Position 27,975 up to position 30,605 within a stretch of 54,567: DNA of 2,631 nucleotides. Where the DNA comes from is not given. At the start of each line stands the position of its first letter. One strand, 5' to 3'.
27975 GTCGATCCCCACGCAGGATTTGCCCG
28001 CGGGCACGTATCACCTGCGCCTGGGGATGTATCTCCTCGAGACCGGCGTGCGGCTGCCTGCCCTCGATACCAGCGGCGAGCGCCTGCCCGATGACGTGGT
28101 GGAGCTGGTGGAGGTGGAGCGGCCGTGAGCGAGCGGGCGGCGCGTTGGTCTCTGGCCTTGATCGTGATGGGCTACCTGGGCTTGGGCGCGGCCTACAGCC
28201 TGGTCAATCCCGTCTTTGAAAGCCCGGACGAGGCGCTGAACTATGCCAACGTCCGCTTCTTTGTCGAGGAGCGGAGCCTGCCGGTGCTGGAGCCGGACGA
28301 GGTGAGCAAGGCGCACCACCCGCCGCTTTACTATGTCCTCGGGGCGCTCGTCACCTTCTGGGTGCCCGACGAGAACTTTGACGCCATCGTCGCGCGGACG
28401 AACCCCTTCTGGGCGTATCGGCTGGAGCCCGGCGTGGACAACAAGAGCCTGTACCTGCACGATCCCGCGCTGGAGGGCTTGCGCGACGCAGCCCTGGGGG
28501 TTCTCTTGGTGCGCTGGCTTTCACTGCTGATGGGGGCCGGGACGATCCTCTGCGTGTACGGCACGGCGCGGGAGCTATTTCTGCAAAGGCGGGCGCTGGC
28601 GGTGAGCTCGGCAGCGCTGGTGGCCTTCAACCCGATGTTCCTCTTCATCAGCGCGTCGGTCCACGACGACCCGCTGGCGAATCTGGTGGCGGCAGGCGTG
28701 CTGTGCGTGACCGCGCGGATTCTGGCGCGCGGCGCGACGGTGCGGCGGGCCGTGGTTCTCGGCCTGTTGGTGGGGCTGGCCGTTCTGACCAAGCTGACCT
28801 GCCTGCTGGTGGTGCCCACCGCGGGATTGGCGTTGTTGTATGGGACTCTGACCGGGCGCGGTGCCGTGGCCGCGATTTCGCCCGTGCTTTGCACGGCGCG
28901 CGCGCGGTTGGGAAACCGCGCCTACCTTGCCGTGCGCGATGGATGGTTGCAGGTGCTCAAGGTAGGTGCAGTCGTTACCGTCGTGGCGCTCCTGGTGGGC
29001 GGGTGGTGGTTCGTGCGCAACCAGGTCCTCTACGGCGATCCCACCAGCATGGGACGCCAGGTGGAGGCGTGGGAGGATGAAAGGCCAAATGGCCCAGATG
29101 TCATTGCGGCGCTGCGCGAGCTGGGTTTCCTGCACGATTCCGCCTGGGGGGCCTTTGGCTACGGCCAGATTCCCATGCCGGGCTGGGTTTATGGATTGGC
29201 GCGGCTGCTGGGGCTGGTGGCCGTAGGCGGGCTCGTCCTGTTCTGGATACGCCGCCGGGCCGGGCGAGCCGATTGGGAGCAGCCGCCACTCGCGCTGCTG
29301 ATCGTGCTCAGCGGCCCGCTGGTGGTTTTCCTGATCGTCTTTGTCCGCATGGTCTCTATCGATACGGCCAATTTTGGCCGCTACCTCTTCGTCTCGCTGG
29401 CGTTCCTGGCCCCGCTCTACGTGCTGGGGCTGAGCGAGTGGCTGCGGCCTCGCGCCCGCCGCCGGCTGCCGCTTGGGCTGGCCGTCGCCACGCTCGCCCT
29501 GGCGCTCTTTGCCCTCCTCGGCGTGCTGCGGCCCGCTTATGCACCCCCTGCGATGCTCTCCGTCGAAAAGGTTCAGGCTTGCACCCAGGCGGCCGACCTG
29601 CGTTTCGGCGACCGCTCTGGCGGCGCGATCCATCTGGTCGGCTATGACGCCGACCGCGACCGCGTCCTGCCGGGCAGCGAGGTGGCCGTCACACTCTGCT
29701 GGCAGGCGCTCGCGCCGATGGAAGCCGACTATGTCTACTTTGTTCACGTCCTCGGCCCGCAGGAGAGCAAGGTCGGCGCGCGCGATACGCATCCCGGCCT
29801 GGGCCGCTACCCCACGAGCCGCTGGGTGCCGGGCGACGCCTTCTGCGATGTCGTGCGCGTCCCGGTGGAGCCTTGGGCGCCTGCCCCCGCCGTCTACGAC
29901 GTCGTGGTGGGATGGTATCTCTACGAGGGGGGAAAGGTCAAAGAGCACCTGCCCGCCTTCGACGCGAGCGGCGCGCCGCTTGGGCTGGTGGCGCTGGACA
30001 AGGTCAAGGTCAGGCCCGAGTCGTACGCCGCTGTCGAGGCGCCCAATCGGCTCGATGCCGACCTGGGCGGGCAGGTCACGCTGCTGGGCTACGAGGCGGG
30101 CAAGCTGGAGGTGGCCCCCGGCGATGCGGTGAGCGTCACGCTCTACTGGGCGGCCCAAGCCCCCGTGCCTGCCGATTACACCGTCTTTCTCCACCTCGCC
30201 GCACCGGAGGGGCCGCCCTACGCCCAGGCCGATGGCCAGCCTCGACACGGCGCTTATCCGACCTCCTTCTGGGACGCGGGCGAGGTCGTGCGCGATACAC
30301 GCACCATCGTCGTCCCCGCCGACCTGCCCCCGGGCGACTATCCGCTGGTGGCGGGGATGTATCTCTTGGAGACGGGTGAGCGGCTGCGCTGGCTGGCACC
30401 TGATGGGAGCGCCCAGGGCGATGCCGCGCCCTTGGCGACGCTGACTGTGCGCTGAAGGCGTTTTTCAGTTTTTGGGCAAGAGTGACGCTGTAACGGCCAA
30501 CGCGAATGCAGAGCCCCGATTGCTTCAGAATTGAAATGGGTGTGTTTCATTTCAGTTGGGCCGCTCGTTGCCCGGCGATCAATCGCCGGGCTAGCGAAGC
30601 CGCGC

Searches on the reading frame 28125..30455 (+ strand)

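Call 5: search_protein_families(library=pfam, proteins=[window:28125-30455:+], max_evalue=0.1)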
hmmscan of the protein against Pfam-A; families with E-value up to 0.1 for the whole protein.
window:28125-30455:+ (776 aa): 4 families
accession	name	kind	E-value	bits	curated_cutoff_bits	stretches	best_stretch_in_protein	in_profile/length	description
PF13231.12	PMT_2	-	2.5e-09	38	26.1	1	129-243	24-134/160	Dolichyl-phosphate-mannose-protein mannosyltransferase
PF09913.15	DUF2142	-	0.00031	20.1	30.1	1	154-422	148-389/395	Predicted membrane protein (DUF2142)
PF02366.24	PMT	-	0.00062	19.8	22.7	1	127-239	83-198/245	Dolichyl-phosphate-mannose-protein mannosyltransferase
PF11028.14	TMEM260-like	-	0.063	13.5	24.2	0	131-239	46-172/179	Protein O-mannosyl-transferase TMEM260-like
